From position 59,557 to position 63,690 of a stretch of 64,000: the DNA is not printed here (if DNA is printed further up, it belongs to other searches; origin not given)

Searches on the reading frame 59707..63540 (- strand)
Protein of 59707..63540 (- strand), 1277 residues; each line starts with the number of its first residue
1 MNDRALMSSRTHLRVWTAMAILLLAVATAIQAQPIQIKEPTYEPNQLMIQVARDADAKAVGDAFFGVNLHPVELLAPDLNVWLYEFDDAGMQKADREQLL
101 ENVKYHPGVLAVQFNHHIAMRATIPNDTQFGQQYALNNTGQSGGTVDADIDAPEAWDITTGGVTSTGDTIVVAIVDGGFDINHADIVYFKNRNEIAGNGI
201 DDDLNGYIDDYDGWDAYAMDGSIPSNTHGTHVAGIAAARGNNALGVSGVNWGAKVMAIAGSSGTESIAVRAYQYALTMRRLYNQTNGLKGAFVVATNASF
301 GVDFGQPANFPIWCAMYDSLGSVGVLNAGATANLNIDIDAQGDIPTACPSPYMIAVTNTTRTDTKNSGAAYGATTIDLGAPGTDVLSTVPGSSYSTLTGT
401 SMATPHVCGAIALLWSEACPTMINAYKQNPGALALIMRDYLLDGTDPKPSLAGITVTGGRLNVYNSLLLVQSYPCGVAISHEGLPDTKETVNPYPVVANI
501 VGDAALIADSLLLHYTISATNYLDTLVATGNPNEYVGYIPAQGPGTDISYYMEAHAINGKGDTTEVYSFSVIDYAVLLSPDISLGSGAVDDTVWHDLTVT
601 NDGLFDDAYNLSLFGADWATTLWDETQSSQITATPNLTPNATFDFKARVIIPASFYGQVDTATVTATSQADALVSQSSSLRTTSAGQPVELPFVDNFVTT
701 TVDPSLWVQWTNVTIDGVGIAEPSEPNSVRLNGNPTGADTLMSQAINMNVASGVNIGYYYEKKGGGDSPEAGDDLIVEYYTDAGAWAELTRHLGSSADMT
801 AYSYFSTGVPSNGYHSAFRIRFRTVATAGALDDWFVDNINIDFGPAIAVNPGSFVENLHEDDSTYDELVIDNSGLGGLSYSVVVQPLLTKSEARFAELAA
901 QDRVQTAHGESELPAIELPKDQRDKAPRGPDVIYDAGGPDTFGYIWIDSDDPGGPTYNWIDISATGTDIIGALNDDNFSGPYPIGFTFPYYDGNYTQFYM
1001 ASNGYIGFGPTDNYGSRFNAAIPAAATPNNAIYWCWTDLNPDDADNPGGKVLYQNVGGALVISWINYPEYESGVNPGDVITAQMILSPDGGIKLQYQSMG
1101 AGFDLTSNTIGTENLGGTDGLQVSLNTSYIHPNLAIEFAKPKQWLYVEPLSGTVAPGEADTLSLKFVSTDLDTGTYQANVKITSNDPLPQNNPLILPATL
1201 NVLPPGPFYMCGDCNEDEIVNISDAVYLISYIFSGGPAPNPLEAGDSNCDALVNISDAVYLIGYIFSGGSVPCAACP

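Call 14: search_protein_families(library=pfam, proteins=[window:59707-63540:-], max_evalue=0.01)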
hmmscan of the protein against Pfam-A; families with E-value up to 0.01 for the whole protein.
window:59707-63540:- (1277 aa): 2 families
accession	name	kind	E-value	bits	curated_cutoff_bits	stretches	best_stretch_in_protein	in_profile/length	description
PF00082.27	Peptidase_S8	-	2.4e-27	96.5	21.8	1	167-422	1-260/288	Subtilase family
PF00404.24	Dockerin_1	-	1.4e-06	28.9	22.9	1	1212-1265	2-56/57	Dockerin type I domain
